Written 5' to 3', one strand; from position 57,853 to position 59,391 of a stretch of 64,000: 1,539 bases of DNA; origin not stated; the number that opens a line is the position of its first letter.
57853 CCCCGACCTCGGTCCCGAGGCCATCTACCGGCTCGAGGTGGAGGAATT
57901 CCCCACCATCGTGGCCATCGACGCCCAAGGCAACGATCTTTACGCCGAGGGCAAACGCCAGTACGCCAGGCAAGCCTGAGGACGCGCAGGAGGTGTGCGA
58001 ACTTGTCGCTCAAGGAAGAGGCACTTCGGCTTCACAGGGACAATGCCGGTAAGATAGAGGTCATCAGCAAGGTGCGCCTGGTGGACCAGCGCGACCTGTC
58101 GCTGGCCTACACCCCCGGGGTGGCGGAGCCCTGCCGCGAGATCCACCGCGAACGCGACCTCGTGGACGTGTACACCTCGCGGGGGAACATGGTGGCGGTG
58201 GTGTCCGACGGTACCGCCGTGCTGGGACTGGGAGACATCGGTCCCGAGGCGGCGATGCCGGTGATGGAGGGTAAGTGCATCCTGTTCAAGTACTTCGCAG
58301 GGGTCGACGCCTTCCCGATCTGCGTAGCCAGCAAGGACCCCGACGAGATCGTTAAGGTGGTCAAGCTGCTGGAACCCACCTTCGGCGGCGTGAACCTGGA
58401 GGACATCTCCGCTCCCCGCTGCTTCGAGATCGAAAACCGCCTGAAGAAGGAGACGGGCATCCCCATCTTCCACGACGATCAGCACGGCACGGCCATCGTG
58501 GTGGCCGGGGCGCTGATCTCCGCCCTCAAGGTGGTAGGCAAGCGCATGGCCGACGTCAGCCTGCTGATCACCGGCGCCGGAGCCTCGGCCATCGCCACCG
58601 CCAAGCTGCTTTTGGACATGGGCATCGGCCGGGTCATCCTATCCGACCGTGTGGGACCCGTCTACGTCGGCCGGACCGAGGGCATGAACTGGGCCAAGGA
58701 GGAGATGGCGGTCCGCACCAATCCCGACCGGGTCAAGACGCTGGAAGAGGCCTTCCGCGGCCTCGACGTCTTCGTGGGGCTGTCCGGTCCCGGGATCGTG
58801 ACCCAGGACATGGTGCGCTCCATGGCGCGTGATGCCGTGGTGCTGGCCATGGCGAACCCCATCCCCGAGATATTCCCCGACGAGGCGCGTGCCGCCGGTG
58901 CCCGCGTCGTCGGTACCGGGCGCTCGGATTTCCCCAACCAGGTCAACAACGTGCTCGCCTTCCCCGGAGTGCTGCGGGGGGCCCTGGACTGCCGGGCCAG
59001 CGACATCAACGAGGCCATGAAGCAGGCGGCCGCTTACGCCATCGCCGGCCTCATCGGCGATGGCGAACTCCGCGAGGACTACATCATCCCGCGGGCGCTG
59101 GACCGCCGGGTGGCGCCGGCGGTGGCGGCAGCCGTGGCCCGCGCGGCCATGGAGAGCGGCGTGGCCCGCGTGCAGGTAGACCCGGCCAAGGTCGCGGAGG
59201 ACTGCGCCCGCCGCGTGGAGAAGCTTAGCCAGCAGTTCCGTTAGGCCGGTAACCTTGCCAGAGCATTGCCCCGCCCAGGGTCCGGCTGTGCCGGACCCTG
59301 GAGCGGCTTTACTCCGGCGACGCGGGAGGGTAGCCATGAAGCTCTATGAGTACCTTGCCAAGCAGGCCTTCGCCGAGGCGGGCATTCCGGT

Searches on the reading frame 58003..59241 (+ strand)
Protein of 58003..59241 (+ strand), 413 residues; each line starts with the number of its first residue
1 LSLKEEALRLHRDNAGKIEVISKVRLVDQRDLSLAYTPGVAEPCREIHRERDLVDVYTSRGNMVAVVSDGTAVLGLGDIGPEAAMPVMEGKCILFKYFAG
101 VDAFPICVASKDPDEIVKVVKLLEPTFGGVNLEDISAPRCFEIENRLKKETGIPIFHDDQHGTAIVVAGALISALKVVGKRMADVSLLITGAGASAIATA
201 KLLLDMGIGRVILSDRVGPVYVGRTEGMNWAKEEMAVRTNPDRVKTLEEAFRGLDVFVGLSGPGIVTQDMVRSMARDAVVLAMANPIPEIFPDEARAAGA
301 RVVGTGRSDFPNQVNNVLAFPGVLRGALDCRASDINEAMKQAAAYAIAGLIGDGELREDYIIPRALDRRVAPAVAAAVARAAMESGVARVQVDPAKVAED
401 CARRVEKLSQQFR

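Call 70: search_protein_families(library=pfam, proteins=[window:58003-59241:+], max_evalue=0.000001)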
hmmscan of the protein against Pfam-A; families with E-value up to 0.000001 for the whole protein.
window:58003-59241:+ (413 aa): 2 families
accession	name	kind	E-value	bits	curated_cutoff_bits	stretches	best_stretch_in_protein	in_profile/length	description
PF00390.24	malic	-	5.6e-32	111.5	23.1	1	16-148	2-182/182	Malic enzyme, N-terminal domain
PF03949.21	Malic_M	-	3.5e-17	63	23.5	1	162-382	3-257/258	Malic enzyme, NAD binding domain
